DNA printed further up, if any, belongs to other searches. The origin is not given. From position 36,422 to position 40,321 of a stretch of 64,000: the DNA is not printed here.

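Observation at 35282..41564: A 1629-aa metzincin lipoprotein lies directly downstream of a signal-peptide beta-rich protein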

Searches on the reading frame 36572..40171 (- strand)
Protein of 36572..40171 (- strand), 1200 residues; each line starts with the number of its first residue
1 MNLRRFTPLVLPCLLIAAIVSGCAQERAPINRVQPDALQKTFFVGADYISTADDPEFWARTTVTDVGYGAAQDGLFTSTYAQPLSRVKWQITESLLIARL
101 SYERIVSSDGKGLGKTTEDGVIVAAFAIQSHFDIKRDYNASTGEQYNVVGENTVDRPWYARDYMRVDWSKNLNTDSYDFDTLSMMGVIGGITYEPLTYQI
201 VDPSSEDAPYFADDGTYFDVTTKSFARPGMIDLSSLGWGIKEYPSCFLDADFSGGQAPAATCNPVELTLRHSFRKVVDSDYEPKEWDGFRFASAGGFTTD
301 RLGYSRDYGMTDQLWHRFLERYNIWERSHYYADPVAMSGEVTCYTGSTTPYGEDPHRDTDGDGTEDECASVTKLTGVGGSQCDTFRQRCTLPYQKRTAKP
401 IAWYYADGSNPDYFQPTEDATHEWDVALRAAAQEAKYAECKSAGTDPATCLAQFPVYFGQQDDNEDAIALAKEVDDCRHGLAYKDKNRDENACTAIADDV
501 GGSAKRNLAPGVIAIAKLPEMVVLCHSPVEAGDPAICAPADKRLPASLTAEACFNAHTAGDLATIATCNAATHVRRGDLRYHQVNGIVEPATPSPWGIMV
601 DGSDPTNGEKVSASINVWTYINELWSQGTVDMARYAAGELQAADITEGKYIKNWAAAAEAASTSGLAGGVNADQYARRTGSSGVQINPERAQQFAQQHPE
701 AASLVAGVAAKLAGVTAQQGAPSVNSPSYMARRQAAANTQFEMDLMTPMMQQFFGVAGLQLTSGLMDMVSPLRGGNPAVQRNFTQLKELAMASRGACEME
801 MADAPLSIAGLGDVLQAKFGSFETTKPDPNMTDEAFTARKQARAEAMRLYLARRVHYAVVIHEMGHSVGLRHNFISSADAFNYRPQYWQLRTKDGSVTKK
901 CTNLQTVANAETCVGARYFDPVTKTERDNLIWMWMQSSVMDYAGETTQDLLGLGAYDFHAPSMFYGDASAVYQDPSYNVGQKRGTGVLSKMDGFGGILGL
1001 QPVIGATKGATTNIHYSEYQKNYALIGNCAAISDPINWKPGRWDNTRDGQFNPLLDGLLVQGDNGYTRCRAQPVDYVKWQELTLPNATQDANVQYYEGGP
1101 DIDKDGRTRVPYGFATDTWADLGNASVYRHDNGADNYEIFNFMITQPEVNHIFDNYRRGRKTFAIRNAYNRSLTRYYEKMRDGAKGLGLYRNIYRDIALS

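Call 80: search_protein_representatives(protein=window:36572-40171:-)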
Query: 1200 residues. Proteins with E-value up to 0.001 (for the whole library): 1330; up to 1e-10: 947; up to 1e-30: 408. The best 150 are listed.
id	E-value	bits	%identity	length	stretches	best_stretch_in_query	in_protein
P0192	0.0e+00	1381.7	56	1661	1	18-1196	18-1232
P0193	0.0e+00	1288.5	52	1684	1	13-1194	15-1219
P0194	0.0e+00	1247.8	56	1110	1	15-1053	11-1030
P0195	0.0e+00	1245.8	52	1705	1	14-1196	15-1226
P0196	0.0e+00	1245.0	53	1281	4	1-382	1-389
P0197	0.0e+00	1224.8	53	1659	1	12-1199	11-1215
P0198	0.0e+00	1205.1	51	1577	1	15-1196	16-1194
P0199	0.0e+00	1147.8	49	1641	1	4-1197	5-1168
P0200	0.0e+00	1139.7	48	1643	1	15-1199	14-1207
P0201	0.0e+00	1122.2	51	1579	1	13-1190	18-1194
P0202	0.0e+00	1114.9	49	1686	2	409-1198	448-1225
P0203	0.0e+00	1065.5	48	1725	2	538-1199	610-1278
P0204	0.0e+00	1046.0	50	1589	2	13-538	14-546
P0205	0.0e+00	1042.0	50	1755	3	3-419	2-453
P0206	0.0e+00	1035.4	50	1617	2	14-540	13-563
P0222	1.5e-198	678.6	39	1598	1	13-1197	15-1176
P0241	1.6e-116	406.9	36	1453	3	14-454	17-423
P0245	1.5e-100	354.0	35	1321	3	9-448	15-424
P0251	5.8e-92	325.5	33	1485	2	20-453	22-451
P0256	4.1e-87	309.4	30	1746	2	17-368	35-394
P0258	3.3e-86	306.4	33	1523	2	397-1150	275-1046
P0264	5.5e-84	299.1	32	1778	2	15-411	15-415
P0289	1.3e-64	234.9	32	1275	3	14-329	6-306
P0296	3.0e-62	227.1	35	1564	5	13-368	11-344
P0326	2.7e-55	204.0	41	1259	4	11-328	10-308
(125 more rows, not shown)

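Call 81: list_cluster_members(proteins=[P0222, P0241, P0251, P0256, P0264, P0289, P0245, P0258, P0296, P0326])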
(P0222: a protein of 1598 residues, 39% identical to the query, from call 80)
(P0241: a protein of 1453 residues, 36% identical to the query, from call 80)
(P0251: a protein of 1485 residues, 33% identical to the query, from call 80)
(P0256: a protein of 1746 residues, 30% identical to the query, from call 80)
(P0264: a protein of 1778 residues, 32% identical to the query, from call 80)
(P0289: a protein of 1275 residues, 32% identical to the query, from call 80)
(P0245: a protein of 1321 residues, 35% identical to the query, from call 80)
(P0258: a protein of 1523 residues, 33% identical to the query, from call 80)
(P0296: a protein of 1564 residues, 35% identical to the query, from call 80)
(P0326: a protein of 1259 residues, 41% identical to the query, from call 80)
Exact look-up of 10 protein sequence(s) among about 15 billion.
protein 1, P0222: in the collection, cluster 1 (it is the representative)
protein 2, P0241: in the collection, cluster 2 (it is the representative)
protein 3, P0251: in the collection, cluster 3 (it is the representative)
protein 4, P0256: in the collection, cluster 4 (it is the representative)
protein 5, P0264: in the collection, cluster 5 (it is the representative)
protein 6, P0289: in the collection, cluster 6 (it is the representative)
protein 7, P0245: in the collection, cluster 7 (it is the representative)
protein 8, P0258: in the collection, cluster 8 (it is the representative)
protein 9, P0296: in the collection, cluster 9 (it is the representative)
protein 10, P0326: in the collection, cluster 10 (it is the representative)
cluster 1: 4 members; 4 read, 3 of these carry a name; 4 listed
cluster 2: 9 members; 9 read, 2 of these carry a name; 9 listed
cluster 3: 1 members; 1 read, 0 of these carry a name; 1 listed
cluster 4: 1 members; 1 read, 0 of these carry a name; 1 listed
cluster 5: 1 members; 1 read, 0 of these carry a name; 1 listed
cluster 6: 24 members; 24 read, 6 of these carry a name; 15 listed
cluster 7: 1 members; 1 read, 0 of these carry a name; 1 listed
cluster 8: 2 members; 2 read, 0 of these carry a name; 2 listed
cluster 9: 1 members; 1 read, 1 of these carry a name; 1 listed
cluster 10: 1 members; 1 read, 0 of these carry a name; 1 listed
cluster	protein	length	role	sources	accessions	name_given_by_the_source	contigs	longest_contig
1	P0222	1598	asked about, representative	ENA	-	-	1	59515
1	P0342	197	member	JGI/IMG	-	hypothetical protein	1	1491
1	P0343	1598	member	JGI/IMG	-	hypothetical protein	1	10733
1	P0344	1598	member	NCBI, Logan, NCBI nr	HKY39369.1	MAG TPA: hypothetical protein VJN18_25700 [Polyangiaceae bacterium] | hypothetical protein [Polyangiaceae bacterium]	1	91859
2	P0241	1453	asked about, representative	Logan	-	-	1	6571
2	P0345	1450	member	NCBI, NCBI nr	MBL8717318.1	MAG: zinc-dependent metalloprotease [Myxococcales bacterium] | zinc-dependent metalloprotease [Myxococcales bacterium]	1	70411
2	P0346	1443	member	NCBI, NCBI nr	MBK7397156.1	MAG: zinc-dependent metalloprotease [Myxococcales bacterium] | zinc-dependent metalloprotease [Myxococcales bacterium]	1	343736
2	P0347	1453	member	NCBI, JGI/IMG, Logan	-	-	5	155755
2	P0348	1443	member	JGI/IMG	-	-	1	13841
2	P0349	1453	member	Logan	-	-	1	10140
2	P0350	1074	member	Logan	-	-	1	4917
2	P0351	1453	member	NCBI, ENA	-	-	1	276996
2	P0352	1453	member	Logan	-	-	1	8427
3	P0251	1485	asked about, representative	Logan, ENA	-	-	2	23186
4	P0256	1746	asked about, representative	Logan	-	-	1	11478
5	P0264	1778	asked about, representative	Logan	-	-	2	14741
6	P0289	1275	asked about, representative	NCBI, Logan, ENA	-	-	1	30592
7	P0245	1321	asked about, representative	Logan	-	-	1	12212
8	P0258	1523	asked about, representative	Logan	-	-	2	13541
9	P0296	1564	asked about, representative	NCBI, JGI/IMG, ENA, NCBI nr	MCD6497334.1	MAG: hypothetical protein J7M25_03415 [Deltaproteobacteria bacterium] | hypothetical protein [Deltaproteobacteria bacterium]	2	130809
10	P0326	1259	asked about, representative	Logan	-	-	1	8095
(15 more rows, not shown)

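Call 83: search_protein_families(library=pfam, proteins=[P0241, P0289, P0251, P0256, P0264, P0326], max_evalue=0.001)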
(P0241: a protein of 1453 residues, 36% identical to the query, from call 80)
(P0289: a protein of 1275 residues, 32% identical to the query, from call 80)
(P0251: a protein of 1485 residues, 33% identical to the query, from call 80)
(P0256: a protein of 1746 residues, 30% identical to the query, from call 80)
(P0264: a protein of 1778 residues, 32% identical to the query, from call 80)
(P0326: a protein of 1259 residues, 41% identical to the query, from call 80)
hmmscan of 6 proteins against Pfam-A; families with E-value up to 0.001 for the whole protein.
P0241 (1453 aa): 1 family
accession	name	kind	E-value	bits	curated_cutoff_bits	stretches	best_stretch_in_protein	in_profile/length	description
PF16313.11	DUF4953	-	6.6e-08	32.5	24.2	1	747-772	10-35/316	Met-zincin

P0289 (1275 aa): 1 family
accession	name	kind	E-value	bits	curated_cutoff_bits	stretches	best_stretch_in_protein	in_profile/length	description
PF16313.11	DUF4953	-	1.3e-09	38.1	24.2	1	690-713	13-36/316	Met-zincin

P0251 (1485 aa): 0 families

P0256 (1746 aa): 0 families

P0264 (1778 aa): 0 families

P0326 (1259 aa): 1 family
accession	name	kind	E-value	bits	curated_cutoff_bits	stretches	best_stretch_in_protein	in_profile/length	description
PF16313.11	DUF4953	-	1.4e-09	38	24.2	1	662-690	7-35/316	Met-zincin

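Call 84: find_encoding_contigs(protein=P0347, flank=5000, max_places=2)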
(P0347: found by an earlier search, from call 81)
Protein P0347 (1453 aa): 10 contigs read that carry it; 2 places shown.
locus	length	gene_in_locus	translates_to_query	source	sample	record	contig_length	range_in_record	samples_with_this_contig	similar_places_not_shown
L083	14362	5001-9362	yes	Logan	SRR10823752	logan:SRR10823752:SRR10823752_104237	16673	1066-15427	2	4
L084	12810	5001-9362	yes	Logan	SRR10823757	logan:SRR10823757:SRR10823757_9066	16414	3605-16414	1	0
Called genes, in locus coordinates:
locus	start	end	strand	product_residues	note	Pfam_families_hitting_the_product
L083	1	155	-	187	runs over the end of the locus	PF00376:MerR, PF13411:MerR_1, PF09278:MerR-DNA-bind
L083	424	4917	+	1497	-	-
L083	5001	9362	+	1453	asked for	PF16313:DUF4953 (weak)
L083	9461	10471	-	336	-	PF01210:NAD_Gly3P_dh_N, PF03807:F420_oxidored, PF07479:NAD_Gly3P_dh_C, PF20618:GPD_NAD_C_bact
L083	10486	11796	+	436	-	PF02885:Glycos_trans_3N, PF00591:Glycos_transf_3, PF07831:PYNP_C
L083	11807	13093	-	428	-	PF00815:Histidinol_dh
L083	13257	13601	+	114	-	PF02036:SCP2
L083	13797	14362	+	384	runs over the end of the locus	PF02515:CoA_transf_3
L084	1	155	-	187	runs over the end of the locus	PF00376:MerR, PF13411:MerR_1, PF09278:MerR-DNA-bind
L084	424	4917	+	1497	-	-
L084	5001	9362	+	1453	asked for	PF16313:DUF4953 (weak)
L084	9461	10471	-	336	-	PF01210:NAD_Gly3P_dh_N, PF03807:F420_oxidored, PF07479:NAD_Gly3P_dh_C, PF20618:GPD_NAD_C_bact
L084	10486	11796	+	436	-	PF02885:Glycos_trans_3N, PF00591:Glycos_transf_3, PF07831:PYNP_C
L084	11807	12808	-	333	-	?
